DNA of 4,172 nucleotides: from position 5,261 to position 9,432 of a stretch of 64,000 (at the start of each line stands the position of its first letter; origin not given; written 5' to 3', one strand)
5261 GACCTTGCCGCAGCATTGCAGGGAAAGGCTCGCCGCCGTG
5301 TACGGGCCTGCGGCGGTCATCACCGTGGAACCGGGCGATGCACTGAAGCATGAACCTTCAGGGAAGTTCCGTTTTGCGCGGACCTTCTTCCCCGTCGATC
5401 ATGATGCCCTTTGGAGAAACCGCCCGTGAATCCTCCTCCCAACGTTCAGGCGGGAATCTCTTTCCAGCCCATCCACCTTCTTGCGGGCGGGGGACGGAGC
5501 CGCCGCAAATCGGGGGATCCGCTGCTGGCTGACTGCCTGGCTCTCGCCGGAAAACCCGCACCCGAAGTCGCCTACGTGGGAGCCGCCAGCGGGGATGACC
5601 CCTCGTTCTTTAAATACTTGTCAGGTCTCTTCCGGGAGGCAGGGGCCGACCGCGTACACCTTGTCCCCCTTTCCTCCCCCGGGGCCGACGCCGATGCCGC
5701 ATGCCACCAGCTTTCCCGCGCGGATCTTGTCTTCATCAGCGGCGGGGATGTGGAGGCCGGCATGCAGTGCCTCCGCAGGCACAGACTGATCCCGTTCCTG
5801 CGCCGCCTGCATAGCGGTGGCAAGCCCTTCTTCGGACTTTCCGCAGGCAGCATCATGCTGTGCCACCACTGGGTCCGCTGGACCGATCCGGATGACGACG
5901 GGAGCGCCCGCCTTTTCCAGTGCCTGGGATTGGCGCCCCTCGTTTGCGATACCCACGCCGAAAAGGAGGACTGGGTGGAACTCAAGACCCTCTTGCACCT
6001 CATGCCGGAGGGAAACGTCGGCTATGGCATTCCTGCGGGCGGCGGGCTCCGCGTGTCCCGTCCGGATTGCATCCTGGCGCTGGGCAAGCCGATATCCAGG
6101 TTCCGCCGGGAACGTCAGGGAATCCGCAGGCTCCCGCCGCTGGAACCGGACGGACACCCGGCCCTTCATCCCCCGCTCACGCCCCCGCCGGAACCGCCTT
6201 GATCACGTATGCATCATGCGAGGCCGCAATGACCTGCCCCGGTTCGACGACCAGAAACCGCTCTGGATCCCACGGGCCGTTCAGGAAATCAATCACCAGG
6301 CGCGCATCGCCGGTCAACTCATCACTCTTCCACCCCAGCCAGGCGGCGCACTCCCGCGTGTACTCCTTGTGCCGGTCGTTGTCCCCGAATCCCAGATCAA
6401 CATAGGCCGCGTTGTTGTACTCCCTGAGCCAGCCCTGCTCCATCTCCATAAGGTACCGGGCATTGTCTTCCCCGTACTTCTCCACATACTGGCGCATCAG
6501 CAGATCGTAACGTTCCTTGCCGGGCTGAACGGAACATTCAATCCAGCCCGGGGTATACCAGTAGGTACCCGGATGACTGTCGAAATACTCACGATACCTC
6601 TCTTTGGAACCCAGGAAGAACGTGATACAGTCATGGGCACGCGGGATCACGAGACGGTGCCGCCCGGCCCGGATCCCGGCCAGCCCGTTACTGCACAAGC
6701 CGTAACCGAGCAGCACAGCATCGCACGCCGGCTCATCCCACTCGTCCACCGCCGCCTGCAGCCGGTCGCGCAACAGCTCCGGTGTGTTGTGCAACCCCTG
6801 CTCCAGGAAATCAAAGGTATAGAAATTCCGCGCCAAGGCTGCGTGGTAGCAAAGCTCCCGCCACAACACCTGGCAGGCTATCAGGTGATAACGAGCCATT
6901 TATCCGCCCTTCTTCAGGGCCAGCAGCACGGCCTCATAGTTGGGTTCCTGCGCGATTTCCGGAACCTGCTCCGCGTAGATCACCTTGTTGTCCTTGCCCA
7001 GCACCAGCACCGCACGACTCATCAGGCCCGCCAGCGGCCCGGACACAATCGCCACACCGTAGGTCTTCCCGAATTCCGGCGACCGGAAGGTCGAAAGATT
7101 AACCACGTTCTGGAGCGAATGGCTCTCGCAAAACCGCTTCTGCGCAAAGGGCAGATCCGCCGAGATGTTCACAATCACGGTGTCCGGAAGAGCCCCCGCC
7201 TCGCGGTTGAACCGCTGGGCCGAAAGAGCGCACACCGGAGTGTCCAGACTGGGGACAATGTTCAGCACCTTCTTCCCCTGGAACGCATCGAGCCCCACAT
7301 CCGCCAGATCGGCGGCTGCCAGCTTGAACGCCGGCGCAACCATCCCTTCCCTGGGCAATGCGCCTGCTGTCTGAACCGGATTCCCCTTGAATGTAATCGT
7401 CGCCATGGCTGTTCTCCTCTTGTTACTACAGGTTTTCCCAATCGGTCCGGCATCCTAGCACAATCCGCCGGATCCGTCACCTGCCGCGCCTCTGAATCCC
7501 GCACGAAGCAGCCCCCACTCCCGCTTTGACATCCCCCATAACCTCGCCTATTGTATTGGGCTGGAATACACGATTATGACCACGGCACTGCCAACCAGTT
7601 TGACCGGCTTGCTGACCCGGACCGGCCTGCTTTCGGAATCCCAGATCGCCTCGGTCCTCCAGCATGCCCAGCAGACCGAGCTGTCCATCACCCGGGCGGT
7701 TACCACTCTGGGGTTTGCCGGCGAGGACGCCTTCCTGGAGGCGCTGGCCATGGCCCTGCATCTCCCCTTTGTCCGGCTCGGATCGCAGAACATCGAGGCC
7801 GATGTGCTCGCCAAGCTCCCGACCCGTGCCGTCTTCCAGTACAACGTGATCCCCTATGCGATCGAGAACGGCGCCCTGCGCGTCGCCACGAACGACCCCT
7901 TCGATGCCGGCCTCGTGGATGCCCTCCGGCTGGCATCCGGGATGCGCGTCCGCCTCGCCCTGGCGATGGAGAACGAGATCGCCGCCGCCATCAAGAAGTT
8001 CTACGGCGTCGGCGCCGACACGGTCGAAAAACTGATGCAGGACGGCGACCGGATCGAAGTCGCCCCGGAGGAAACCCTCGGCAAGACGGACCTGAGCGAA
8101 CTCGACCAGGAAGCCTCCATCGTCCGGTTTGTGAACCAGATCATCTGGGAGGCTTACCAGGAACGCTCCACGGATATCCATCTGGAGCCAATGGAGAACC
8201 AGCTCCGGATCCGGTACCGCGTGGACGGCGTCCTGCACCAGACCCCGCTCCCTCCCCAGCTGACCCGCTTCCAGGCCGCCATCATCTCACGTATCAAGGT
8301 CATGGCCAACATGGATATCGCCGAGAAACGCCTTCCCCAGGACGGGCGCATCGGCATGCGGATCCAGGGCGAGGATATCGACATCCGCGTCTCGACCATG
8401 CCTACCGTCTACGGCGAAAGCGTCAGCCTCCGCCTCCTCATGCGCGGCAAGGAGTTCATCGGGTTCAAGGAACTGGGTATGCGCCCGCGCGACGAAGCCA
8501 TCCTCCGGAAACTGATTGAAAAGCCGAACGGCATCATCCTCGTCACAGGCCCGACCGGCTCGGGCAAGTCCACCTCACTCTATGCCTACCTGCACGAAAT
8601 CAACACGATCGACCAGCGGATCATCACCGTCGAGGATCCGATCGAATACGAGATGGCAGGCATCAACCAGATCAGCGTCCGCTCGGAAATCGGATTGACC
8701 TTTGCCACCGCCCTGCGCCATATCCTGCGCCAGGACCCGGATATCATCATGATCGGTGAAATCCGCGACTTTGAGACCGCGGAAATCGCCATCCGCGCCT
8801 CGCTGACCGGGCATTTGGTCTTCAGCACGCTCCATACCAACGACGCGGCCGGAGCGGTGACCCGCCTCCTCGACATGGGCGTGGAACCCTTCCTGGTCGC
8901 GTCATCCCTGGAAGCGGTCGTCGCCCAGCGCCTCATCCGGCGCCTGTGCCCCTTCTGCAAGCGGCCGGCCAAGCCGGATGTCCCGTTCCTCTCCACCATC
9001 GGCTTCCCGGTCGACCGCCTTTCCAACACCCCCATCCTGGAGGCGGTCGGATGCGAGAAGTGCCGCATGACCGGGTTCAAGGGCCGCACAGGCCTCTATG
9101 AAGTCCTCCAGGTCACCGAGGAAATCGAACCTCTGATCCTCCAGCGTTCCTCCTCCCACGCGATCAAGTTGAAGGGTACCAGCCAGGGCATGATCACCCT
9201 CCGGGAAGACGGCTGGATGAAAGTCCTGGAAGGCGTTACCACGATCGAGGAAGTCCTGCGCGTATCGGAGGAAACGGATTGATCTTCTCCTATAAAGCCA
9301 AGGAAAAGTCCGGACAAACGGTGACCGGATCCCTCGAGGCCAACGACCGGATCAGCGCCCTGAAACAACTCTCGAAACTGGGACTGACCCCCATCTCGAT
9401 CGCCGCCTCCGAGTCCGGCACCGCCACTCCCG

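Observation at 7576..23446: Type II secretion system split by a 4.8-kb metabolic insertion, with no gspC or prepilin peptidase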

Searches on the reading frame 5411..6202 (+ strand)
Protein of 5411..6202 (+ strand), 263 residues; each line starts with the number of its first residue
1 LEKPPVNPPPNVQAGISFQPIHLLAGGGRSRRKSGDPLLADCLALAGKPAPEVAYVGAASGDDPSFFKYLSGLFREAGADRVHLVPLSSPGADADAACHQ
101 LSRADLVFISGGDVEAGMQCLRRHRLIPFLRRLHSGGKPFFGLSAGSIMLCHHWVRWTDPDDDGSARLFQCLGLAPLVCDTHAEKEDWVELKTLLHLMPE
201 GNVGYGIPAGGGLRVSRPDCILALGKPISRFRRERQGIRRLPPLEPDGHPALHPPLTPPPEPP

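Call 26: search_protein_families(library=pfam, proteins=[window:5411-6202:+], max_evalue=0.001)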
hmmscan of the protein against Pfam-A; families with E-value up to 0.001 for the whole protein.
window:5411-6202:+ (263 aa): 1 family
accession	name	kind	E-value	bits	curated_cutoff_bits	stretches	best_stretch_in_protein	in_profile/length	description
PF03575.23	Peptidase_S51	-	5.4e-17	62.6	23.9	1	23-211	2-194/206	Peptidase family S51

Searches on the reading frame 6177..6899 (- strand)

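Call 26: search_protein_families(library=pfam, proteins=[window:6177-6899:-], max_evalue=0.001)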
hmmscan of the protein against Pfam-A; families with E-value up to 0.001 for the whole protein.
window:6177-6899:- (240 aa): 1 family
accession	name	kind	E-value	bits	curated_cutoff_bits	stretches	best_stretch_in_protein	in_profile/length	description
PF07796.16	DUF1638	-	2.5e-45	154.7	27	1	31-202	1-157/161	Protein of unknown function (DUF1638)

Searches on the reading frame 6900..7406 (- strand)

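Call 26: search_protein_families(library=pfam, proteins=[window:6900-7406:-], max_evalue=0.001)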
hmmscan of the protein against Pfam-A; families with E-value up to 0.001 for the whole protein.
window:6900-7406:- (168 aa): 2 families
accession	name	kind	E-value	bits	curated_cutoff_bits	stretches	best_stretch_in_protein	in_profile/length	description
PF08534.16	Redoxin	-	2.2e-29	102.6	26.6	1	20-161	2-148/148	Redoxin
PF00578.27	AhpC-TSA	-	6.9e-12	45.8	26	1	23-144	4-123/124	AhpC/TSA family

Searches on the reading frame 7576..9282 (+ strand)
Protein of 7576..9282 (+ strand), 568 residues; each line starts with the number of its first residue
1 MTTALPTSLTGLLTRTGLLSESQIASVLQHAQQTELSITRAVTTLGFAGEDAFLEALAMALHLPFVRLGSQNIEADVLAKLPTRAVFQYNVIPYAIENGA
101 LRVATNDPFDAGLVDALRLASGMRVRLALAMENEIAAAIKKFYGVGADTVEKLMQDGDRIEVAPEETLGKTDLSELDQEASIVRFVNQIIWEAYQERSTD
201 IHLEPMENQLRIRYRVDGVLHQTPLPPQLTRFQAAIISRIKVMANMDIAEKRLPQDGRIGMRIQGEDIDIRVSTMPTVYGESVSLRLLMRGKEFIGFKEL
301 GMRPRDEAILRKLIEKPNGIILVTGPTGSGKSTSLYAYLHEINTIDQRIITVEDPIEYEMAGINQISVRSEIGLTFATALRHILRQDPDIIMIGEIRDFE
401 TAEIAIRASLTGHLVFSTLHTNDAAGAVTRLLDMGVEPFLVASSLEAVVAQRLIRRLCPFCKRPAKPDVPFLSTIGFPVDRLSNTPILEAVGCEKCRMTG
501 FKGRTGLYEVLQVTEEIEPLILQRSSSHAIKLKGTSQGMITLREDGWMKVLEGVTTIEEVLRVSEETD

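Call 3: search_protein_families(library=pfam, proteins=[window:7576-9282:+], max_evalue=0.01)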
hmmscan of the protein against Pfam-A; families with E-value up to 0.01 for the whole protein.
window:7576-9282:+ (568 aa): 8 families
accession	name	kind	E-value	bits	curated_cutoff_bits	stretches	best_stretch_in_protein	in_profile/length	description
PF00437.27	T2SSE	-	2.4e-139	464.6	24.9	1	176-562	2-370/370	Type II/IV secretion system protein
PF05157.20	MshEN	-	2.9e-17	62.9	23.1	1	62-145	2-86/90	MshEN domain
PF13604.12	AAA_30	-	1.9e-05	24.9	27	0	307-344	7-44/191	AAA domain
PF25199.1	nSTAND_NTPase5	-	0.00012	22.3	34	1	308-359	27-83/145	Novel STAND NTPase 5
PF13401.12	AAA_22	-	0.00028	21.7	27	1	317-355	4-42/130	AAA domain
PF13191.12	AAA_16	-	0.00068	20.6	32.6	1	310-432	12-124/167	AAA ATPase domain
PF13555.12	AAA_29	-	0.0011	19.1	27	1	317-337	21-41/61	P-loop containing region of AAA domain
PF13173.12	AAA_14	-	0.0065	16.9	27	0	318-408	2-83/129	AAA domain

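Call 6: search_protein_families(library=ncbifam, proteins=[window:7576-9282:+], max_evalue=0.01)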
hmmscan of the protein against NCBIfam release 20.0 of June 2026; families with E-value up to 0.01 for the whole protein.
window:7576-9282:+ (568 aa): 24 families
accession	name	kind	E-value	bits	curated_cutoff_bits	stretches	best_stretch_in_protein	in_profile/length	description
TIGR02533.1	type_II_gspE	equivalog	6.9e-184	612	630.25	1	80-563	3-485/486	type II secretion system ATPase GspE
TIGR02538.1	type_IV_pilB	equivalog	1.1e-178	595.4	675.65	1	9-565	2-563/564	type IV-A pilus assembly ATPase PilB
NF053534.1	T4PilAsmATPsTfpB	equivalog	5.3e-139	464.3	850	1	51-564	66-582/584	type IV pilus assembly ATPase TfpB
NF007755.0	PRK10436.1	equivalog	1.2e-137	459.4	617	1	88-564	16-459/465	type II secretion system protein GspE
NF041000.1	ATPase_ComGA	equivalog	8.3e-77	257.8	300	1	188-455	2-266/267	competence type IV pilus ATPase ComGA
TIGR01420.1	pilT_fam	subfamily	2.1e-57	194.9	319.1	1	187-456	3-270/343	PilT/PilU family type 4a pilus ATPase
TIGR02525.1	plasmid_TraJ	equivalog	6.4e-28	97.8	368.3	1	295-434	130-272/372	plasmid transfer ATPase TraJ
TIGR02524.1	dot_icm_DotB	equivalog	2.8e-22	79.4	463.3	1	314-432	130-257/358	Dot/Icm type IV secretion system ATPase DotB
TIGR02782.1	TrbB_P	equivalog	1.7e-17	63.7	304.55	1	310-433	129-254/303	P-type conjugative transfer ATPase TrbB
TIGR02788.1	VirB11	equivalog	3e-15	56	249.95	1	309-437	136-268/308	P-type DNA transfer ATPase VirB11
NF010469.0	PRK13894.1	subfamily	2.1e-14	53.6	508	1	307-432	139-265/320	conjugal transfer ATPase TrbB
TIGR03819.1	heli_sec_ATPase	hypoth_equivalog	2.1e-14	53.5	373.15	1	277-447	136-313/340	TadA family conjugal transfer-associated ATPase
NF010407.0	PRK13833.1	subfamily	5e-14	52.4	499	1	305-437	132-265/323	conjugal transfer protein TrbB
NF058587.1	archaellum_moto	equivalog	2.3e-13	49.7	550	1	320-432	277-394/527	archaellum flagellar ATPase motor FlaI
NF008411.1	PRK11234.1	equivalog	7.7e-11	41.1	1170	1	9-166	484-642/723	cyclic di-3',5'-guanylate-activated glycosyltransferase NfrB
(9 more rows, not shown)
